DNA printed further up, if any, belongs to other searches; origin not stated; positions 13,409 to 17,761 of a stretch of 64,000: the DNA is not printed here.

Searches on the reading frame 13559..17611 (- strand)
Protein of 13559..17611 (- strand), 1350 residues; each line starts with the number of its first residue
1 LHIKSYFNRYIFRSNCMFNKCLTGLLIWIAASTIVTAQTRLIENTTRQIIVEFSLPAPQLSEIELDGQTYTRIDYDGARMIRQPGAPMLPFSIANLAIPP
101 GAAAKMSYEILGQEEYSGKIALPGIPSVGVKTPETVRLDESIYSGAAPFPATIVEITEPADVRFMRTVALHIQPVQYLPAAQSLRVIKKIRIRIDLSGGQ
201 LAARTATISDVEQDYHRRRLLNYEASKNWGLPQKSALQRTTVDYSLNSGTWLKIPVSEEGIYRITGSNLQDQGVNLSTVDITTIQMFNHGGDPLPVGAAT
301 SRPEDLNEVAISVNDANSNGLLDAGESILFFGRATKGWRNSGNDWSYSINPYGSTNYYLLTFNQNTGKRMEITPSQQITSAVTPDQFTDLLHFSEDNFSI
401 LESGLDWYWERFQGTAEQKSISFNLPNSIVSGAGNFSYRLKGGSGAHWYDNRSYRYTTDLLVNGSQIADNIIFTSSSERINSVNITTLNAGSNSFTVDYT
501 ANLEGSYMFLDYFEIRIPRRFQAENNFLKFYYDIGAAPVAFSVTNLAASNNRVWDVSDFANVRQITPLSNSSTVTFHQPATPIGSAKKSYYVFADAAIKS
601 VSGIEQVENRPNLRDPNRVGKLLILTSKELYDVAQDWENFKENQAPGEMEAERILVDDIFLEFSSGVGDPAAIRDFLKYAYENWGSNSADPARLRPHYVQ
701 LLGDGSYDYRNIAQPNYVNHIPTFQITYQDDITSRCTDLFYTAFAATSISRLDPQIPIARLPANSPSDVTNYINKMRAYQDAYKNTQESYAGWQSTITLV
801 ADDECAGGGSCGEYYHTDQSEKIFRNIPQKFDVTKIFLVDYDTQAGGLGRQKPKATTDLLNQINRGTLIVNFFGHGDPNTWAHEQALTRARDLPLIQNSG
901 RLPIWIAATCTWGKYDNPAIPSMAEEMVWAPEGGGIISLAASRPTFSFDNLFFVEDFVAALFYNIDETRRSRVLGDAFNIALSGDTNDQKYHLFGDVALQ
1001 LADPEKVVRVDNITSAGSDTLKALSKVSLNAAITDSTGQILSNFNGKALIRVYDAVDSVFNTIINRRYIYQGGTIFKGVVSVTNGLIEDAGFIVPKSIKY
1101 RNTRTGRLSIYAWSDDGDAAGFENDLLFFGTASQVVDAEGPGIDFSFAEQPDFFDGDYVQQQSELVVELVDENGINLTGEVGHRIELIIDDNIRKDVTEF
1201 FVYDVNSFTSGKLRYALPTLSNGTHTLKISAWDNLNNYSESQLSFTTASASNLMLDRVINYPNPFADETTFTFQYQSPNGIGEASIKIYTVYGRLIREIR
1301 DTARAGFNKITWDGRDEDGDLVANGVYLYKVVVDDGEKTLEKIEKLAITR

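Call 36: search_protein_families(library=pfam, proteins=[window:13559-17611:-], max_evalue=0.00001)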
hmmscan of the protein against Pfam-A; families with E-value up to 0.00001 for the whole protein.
window:13559-17611:- (1350 aa): 3 families
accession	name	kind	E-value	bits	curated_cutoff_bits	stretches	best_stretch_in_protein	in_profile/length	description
PF01364.23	Peptidase_C25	-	4.3e-72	243.9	23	1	623-1001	2-374/374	Peptidase family C25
PF08126.16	Propeptide_C25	-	2.3e-16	60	22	1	40-225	12-199/205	Propeptide_C25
PF13860.13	FlgD_ig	-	3.3e-11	43.4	27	1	1266-1335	7-77/79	FlgD Ig-like domain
